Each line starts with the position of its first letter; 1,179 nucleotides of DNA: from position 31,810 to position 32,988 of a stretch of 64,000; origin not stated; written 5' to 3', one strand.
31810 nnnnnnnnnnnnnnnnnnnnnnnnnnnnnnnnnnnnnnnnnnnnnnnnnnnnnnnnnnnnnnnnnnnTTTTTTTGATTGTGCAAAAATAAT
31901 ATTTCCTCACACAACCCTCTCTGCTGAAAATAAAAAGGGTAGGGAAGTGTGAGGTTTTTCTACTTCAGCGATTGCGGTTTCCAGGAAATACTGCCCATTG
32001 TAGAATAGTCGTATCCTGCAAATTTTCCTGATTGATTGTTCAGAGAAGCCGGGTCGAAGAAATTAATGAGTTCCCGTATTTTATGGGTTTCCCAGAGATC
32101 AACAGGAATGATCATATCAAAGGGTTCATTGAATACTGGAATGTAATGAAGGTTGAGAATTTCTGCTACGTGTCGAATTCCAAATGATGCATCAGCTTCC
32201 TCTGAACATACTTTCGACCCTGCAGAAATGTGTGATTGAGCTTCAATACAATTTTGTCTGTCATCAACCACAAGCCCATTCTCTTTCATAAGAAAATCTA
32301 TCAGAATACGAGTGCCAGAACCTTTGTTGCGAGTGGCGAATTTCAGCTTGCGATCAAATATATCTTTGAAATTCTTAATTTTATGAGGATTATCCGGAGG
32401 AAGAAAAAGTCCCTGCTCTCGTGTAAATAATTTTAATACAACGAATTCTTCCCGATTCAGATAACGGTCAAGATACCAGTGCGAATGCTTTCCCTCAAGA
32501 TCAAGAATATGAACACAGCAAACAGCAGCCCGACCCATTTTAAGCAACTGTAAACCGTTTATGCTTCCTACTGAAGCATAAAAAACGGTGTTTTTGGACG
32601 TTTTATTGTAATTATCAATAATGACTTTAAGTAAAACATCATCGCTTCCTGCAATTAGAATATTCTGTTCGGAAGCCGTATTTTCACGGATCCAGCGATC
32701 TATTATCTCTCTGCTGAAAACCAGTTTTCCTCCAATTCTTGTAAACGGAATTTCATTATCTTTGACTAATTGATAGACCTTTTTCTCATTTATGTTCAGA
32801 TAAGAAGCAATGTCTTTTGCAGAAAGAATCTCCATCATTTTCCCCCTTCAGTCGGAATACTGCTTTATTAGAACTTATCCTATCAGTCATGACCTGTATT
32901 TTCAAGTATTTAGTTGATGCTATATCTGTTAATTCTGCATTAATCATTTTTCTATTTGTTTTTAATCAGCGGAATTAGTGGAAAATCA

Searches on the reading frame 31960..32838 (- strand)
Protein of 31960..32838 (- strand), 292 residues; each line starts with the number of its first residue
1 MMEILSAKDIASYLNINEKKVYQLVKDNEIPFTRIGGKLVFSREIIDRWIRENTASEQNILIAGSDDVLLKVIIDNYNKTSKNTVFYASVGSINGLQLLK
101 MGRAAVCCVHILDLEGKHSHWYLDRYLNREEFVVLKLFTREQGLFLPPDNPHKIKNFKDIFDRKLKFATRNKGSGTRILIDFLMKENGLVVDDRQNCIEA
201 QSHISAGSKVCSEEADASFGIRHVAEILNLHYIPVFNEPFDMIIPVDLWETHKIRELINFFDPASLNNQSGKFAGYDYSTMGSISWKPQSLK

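Call 18: search_protein_families(library=pfam, proteins=[window:31960-32838:-], max_evalue=0.01)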
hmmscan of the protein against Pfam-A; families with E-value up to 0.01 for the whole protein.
window:31960-32838:- (292 aa): 3 families
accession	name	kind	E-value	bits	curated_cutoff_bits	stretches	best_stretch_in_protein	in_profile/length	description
PF12727.12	PBP_like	-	2.6e-45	154.4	27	1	78-260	5-191/193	PBP superfamily domain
PF12728.13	HTH_17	-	5e-13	49.5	27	1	5-53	2-50/51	Helix-turn-helix domain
PF12849.12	PBP_like_2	-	0.0047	17.2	27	1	60-197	12-156/267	PBP superfamily domain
